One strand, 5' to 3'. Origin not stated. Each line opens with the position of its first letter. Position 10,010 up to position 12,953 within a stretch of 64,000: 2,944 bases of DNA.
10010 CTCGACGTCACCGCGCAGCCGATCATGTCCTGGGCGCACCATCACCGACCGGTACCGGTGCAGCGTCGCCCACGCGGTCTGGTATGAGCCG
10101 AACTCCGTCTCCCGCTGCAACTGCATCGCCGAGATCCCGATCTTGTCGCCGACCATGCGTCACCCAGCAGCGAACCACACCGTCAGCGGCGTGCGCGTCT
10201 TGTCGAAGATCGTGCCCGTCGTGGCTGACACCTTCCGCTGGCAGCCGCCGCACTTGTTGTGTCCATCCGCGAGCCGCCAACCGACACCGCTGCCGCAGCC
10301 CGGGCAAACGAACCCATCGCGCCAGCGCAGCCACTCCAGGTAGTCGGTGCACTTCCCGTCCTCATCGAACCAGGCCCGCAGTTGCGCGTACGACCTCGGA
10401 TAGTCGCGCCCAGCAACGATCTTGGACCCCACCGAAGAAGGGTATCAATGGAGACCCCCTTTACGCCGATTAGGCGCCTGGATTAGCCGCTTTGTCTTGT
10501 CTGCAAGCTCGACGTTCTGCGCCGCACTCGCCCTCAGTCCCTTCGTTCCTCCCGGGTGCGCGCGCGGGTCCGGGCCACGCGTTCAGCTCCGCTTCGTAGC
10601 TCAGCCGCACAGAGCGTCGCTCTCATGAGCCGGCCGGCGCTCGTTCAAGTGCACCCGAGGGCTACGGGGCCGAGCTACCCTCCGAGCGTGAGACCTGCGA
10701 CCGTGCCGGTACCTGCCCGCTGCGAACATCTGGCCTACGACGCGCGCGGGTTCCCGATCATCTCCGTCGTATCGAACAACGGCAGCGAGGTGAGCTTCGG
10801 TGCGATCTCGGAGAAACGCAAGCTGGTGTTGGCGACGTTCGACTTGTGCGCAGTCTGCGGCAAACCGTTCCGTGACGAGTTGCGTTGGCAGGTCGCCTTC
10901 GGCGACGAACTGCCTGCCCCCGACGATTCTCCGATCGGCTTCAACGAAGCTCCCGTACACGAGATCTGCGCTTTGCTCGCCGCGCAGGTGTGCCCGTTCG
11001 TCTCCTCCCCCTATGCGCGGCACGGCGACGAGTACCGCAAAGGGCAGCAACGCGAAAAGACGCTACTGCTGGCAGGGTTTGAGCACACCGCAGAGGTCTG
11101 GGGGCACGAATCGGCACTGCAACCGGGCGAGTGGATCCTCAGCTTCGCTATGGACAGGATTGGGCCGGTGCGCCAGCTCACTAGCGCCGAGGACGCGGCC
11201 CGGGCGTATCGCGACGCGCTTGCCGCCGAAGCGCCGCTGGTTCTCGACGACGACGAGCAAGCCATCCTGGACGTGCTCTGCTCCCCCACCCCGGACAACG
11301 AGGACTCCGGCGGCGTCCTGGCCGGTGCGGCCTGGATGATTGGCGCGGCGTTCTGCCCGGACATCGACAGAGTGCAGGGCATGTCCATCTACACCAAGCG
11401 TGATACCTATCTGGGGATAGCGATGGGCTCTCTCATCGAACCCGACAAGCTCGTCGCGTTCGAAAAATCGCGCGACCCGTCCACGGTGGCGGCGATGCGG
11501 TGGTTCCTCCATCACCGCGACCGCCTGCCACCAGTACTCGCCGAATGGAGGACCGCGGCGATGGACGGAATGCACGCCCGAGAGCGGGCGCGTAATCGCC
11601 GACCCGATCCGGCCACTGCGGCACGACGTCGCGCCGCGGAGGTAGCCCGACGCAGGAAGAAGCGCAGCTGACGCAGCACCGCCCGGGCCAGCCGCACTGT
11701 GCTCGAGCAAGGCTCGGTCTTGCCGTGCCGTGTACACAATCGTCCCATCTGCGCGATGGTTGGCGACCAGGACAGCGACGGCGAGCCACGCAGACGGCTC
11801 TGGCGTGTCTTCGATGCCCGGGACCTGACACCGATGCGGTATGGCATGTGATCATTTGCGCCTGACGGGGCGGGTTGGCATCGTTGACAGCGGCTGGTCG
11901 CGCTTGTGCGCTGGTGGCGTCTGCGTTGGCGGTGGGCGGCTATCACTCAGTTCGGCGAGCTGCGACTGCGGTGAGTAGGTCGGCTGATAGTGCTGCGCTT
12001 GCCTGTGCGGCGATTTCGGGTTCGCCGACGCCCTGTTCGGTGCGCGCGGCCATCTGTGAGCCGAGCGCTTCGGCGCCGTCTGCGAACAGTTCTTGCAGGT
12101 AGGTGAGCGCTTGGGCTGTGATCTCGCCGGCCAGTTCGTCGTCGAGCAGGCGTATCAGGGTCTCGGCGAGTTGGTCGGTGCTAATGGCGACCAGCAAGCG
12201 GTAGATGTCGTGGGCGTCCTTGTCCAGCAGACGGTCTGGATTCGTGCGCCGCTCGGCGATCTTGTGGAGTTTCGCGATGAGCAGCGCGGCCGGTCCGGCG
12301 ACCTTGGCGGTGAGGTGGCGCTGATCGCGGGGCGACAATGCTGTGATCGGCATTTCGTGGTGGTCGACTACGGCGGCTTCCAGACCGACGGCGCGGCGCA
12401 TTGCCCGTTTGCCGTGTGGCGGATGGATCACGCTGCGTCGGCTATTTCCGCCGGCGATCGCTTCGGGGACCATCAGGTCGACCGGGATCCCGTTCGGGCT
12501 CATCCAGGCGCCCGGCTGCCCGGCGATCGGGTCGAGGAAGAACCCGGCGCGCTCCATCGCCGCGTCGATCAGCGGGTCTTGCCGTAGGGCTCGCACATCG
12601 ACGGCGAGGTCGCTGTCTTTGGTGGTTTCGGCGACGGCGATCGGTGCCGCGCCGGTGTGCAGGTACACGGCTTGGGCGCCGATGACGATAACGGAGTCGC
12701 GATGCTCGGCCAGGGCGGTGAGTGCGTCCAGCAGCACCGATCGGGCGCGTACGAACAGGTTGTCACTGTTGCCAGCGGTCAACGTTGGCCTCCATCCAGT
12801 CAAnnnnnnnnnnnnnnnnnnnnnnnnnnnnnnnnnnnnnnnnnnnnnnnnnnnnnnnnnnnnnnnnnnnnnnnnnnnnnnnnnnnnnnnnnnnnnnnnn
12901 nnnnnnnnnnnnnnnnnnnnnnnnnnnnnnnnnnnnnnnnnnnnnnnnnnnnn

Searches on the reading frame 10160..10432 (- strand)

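Call 4: search_protein_families(library=pfam, proteins=[window:10160-10432:-], max_evalue=1)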
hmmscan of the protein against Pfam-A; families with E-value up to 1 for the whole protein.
window:10160-10432:- (90 aa): 6 families
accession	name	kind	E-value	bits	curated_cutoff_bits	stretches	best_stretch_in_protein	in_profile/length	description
PF12760.12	Zn_ribbon_IS1595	-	2.4e-08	34.2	25.4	1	25-66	3-45/46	Transposase zinc-ribbon domain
PF25164.1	CoiA_N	-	0.026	14.5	26.3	1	32-52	9-29/50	Competence protein CoiA, N-terminal domain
PF11781.13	Zn_ribbon_RRN7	-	0.029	14.5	27.1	1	37-57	1-20/32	Zinc-finger of RNA-polymerase I-specific TFIIB, Rrn7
PF14471.11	DUF4428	-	0.088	13.1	27.8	0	35-47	15-27/51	Domain of unknown function (DUF4428)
PF14570.12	zf-RING_4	-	0.27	11.5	27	0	28-46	25-43/48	RING/Ubox like zinc-binding domain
PF23547.1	Zn_ribbon_FGT1_1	-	0.51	10.4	27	0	41-47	21-27/35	FORGETTER1 first zinc ribbon domain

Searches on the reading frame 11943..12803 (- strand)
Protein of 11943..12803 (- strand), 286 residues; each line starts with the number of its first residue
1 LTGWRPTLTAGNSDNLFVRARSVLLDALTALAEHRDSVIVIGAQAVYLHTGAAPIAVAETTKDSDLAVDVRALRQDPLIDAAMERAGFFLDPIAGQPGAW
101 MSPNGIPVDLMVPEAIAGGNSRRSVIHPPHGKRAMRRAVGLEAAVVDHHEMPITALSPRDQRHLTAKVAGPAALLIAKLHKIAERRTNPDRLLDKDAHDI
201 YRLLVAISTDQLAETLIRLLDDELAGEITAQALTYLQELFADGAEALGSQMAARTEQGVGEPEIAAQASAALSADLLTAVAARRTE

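Call 4: search_protein_families(library=pfam, proteins=[window:11943-12803:-], max_evalue=1)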
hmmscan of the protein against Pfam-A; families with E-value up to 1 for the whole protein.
window:11943-12803:- (286 aa): 1 family
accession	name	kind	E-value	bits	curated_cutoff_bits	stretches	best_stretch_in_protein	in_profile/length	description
PF12281.14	NTP_transf_8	-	0.059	13.8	26.3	1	24-119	6-116/218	Nucleotidyltransferase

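Call 5: search_protein_families(library=padloc, proteins=[window:11943-12803:-], max_evalue=1)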
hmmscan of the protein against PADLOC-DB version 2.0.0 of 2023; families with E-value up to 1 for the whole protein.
window:11943-12803:- (286 aa): 0 families

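Call 6: search_protein_families(library=ncbifam, proteins=[window:11943-12803:-], max_evalue=1)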
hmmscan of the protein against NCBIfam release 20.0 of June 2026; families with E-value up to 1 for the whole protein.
window:11943-12803:- (286 aa): 0 families

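Call 8: find_homologous_proteins(query=window:11943-12803:-)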
Query window:11943-12803:- (286 aa): 2576 proteins with E <= 0.001 among 8000 candidates; the best 120 are listed.
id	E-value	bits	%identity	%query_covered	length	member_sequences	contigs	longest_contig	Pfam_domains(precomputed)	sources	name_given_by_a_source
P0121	4.7e-170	582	100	98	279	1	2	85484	-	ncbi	ncbi:MAG: hypothetical protein ACRDU4_03435 [Mycobacterium sp.]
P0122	2.9e-160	550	95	98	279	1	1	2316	-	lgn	-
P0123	1.9e-134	465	80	98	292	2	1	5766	-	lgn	-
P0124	1.8e-131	455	78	89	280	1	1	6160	-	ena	-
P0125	4.7e-131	454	80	94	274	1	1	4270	-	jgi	jgi:hypothetical protein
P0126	1.3e-129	449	78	95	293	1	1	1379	-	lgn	-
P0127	2.4e-128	445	77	95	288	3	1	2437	PF12281.15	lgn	-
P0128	4.4e-127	441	76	97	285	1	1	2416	-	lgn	-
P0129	1.2e-126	440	77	94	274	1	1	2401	-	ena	-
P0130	1.3e-126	439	77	89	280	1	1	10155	-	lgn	-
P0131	6.0e-125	434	76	89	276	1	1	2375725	-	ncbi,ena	-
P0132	8.5e-123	427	75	97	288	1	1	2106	-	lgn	-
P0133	2.8e-119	415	74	96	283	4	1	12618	-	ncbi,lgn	-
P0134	3.2e-114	399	69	97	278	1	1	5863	-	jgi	jgi:hypothetical protein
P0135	7.2e-113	394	71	89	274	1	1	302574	-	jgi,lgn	jgi:hypothetical protein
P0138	5.4e-109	382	69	94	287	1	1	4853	PF12281.15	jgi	-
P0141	4.8e-106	372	68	94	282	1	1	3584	PF12281.15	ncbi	-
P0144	8.5e-105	368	67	93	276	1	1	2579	PF12281.15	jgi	jgi:hypothetical protein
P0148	1.6e-103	364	67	87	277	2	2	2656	PF12281.15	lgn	-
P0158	9.4e-102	358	64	91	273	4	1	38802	PF12281.15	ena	-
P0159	1.5e-101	357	64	91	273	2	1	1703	PF12281.15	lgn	-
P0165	8.5e-101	355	65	90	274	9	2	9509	PF12281.15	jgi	jgi:hypothetical protein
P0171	3.6e-100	353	66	94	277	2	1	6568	PF12281.15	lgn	-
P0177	1.4e-98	348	63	95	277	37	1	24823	PF12281.15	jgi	-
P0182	2.9e-98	347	63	95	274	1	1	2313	PF12281.15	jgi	-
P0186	6.2e-98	345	63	95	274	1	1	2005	PF12281.15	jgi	jgi:hypothetical protein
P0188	1.2e-97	344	63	94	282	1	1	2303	PF12281.15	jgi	jgi:hypothetical protein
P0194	2.5e-97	343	62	98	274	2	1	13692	PF12281.15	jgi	jgi:hypothetical protein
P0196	3.9e-97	343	62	88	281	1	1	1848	PF12281.15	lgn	-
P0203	9.6e-97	342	65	92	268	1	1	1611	PF12281.15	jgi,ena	-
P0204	9.7e-97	342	62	94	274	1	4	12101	PF12281.15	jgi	jgi:hypothetical protein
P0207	1.7e-96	341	62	94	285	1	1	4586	PF12281.15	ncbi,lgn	-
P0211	2.6e-96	340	64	95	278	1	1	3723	PF12281.15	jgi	jgi:hypothetical protein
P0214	5.3e-96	339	62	94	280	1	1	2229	PF12281.15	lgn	-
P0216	6.2e-96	339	61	91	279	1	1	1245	PF12281.15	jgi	jgi:hypothetical protein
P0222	1.3e-95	338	62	98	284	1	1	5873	PF12281.15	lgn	-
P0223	1.4e-95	338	63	93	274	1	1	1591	PF12281.15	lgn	-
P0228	2.4e-95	337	64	88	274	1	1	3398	PF12281.15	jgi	jgi:hypothetical protein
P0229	2.6e-95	337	63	87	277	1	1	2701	PF12281.15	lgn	-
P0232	4.0e-95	336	62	97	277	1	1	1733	PF12281.15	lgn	-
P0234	5.1e-95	336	63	94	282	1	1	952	PF12281.15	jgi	jgi:nucleotidyltransferase-like protein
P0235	5.4e-95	336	62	94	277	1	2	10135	PF12281.15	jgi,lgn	jgi:hypothetical protein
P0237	8.3e-95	335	62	94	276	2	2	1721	PF12281.15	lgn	-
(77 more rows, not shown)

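Call 10: search_protein_families(library=pfam, proteins=[P0127, P0138, P0177, P0234], max_evalue=0.1)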
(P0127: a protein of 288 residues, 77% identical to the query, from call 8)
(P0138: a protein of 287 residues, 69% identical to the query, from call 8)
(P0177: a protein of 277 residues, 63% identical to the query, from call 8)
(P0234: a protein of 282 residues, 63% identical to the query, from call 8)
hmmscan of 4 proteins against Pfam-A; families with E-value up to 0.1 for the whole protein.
P0127 (288 aa): 2 families
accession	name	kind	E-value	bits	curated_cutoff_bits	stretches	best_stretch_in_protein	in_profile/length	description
PF12281.14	NTP_transf_8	-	1.6e-05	25.4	26.3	1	16-200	6-202/218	Nucleotidyltransferase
PF08843.17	AbiEii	-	0.031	14.7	22.5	1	131-233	102-208/238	Nucleotidyl transferase AbiEii toxin, Type IV TA system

P0138 (287 aa): 1 family
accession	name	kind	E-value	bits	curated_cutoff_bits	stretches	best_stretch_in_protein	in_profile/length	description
PF12281.14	NTP_transf_8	-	3.4e-07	30.9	26.3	1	18-186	6-185/218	Nucleotidyltransferase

P0177 (277 aa): 2 families
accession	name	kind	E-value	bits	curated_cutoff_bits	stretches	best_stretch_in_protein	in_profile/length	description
PF12281.14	NTP_transf_8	-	3.6e-06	27.5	26.3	1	16-204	5-205/218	Nucleotidyltransferase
PF08406.16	CbbQ_C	-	0.065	13.9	20.6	0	204-245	21-62/85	CbbQ/NirQ/NorQ C-terminal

P0234 (282 aa): 2 families
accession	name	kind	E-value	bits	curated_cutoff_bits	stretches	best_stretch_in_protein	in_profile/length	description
PF12281.14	NTP_transf_8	-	3.2e-07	31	26.3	1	16-178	5-179/218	Nucleotidyltransferase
PF00205.28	TPP_enzyme_M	-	0.058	13.5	30.4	1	19-54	3-38/137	Thiamine pyrophosphate enzyme, central domain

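Call 15: search_solved_structures(query=A2, max_evalue=10, show_alignments=2)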
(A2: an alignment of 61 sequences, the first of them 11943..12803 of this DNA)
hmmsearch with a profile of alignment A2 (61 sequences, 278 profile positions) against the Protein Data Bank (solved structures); distinct sequences matched with E-value up to 10: 0.

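Call 24: predict_structure(alignment_id=A2)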
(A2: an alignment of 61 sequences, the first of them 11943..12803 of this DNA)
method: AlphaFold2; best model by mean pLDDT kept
length: 286 residues; sequences in the alignment: 61
mean_pLDDT: 92.4   pTM: 0.90
mean pLDDT of the five models: 92.4, 91.3, 90.7, 90.5, 90.2
residues with pLDDT >= 90: 241; 70-90: 26; 50-70: 8; < 50: 11
segments of 3 or more residues with pLDDT < 50: 1-11
pLDDT, mean of each block of 10 residues (from residue 1): 40 75 98 98 95 72 90 96 98 94 96 95 91 96 98 96 98 98 93 93 97 98 98 99 98 90 96 99 96
secondary structure, 60 per line:
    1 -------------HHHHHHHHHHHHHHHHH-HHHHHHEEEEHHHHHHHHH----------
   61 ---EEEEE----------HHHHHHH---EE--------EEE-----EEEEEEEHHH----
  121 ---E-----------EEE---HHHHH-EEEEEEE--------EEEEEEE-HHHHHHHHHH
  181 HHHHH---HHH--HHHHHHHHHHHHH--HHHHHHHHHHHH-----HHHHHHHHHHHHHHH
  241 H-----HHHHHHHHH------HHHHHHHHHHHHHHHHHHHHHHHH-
elements in order: H14-30 H32-37 E38-41 H42-50 E64-68 H79-85 E99-101 E107-113 E136-138 H142-146 E148-154 E163-169 H171-185 H194-206 H209-220 H226-241 H247-255 H262-285

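Call 28: fold_search(model_id=the predicted structure, library=pdb)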
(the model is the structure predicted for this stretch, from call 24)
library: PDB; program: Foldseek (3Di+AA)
matches with E <= 10: 465; with E <= 0.001: 2
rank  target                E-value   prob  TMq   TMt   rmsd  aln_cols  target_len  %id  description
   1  4ok0_A                3.7e-04  0.99  0.31  0.36  15.8       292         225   12  Crystal structure of putative nucleotidyltransferase from H. pylori (released 2014-04-09)
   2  4ok0_B                4.0e-04  0.99  0.29  0.35  16.0       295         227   12  Crystal structure of putative nucleotidyltransferase from H. pylori (released 2014-04-09)
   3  5kqj_MODEL_1_A        1.7e-03  1.00  0.38  0.56   6.8       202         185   12  Solution Structure of Antibiotic-Resistance Factor ANT(2'')-Ia Reveals Substrate-Regulated Conformation Dynami (released 2017-07-12)
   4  8rr5                  1.2e-02  0.93  0.28  0.41  10.1       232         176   18  MenT1 toxin (rv0078a) from Mycobacterium tuberculosis H37Rv, phosphorylated at T39 (released 2024-09-11)
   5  5cfs                  1.5e-02  1.00  0.38  0.58   6.7       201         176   11  Crystal Structure of ANT(2")-Ia in complex with AMPCPP and tobramycin (released 2016-03-16)
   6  4p37_B                2.8e-02  0.82  0.35  0.22  13.1       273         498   11  Crystal structure of the Megavirus polyadenylate synthase (released 2015-04-01)
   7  5hc9_A                2.8e-02  0.35  0.23  0.17  15.1       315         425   12  Thermotoga maritima CCA-adding enzyme complexed with tRNA_CCA (released 2016-04-27)
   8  3h39_A                3.1e-02  0.35  0.23  0.18  15.0       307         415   13  The complex structure of CCA-adding enzyme with ATP (released 2009-10-13)
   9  3h3a_A                3.3e-02  0.28  0.21  0.16  15.6       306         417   14  The complex structure of CCA-adding enzyme with CTP (released 2009-10-13)
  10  5hc9_B                6.0e-02  0.23  0.22  0.17  15.0       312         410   13  Thermotoga maritima CCA-adding enzyme complexed with tRNA_CCA (released 2016-04-27)
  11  4wse_B                7.5e-02  0.90  0.37  0.23  10.7       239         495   12  Crystal structure of the Mimivirus polyadenylate synthase (released 2015-04-01)
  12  4p37_A                1.1e-01  0.77  0.35  0.22  10.2       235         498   13  Crystal structure of the Megavirus polyadenylate synthase (released 2015-04-01)
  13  6xf1_D                2.6e-01  0.08  0.09  0.09  16.0       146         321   17  Nesprin-2G(aa1425-1649)-FHOD1(aa1-339) complex, H. sapiens (released 2021-02-03)
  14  5ecf_C                3.1e-01  0.35  0.20  0.31   7.6       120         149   14  Ligand binding domain 1 of Penicillium marneffei MP1 protein complexed with arachidonic acids (released 2016-10-19)
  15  8g53                  4.8e-01  0.08  0.10  0.14  13.4       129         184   17  Crystal structure of a bacterial TPAT family transporter (released 2023-05-24)
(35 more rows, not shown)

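Call 68: search_dna_similar(query=window:11943-12782:-, collection=plasmids, mode=protein, max_rows=30, rows=spread)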
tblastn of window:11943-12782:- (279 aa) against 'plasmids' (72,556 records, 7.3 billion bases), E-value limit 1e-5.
Records with a match: 20; places in all: 20; records where one place covers at least 80% of the query: 18.
Best place of each record, by identity: <60% 20.
By first word of the organism name: Streptomyces 15; Rhodococcus 3; Variovorax 1; Brevibacterium 1.
By predicted mobility (MOB-suite, as given by PLSDB): non-mobilizable 18; mobilizable 2.
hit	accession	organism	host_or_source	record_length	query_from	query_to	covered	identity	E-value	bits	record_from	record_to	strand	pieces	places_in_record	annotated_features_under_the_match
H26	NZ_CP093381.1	Rhodococcus opacus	cell culture,forest soil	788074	1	255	91%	55.6%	6e-67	232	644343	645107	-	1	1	hypothetical protein | helix-turn-helix domain-containing protein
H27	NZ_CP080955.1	Rhodococcus opacus PD630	cell culture,environmental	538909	1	255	91%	55.4%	5e-56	244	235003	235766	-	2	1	hypothetical protein (x2) | helix-turn-helix domain-containing protein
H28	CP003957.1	Rhodococcus opacus PD630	-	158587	1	255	91%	55.4%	5e-56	244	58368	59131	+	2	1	hypothetical protein (x3)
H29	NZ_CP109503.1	Streptomyces sp. NBC_01426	-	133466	8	251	87%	43.5%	7e-39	151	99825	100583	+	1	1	hypothetical protein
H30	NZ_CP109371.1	Streptomyces sp. NBC_01553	-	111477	5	251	89%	42.2%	2e-39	153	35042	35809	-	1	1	hypothetical protein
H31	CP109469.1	Streptomyces sp. NBC_01463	-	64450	5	251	89%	41.9%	3e-36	144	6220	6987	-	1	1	hypothetical protein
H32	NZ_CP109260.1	Streptomyces sp. NBC_01650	-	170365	5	251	89%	41.9%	2e-41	159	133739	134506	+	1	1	hypothetical protein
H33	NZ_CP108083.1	Streptomyces sp. NBC_00257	-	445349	5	251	89%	41.9%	4e-41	157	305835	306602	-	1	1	hypothetical protein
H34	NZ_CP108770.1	Streptomyces goshikiensis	-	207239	5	251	89%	41.9%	7e-39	151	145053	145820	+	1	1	hypothetical protein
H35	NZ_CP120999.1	Streptomyces sp. Mut1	-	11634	5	251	89%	41.5%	2e-35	141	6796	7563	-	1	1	hypothetical protein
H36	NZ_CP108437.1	Streptomyces sp. NBC_01281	-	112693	7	237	83%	44.1%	1e-33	136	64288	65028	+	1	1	hypothetical protein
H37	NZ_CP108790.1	Streptomyces sp. NBC_00887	-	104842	5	251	89%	40.8%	5e-34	137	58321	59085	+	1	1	hypothetical protein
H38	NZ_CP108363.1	Streptomyces sp. NBC_01343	-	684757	13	251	86%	40.1%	5e-34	137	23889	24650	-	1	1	hypothetical protein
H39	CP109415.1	Streptomyces anulatus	-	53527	2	245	87%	38.8%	3e-36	144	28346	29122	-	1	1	hypothetical protein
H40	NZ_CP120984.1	Streptomyces sp. Alt3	-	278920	13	251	86%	39.6%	2e-33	135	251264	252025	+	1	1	hypothetical protein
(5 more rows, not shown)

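Call 69: search_protein_families(library=padloc, proteins=[P0127, P0138], max_evalue=1)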
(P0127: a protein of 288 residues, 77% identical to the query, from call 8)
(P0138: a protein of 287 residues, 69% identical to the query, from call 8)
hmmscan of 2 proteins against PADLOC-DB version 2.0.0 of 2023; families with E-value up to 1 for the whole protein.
P0127 (288 aa): 0 families

P0138 (287 aa): 0 families
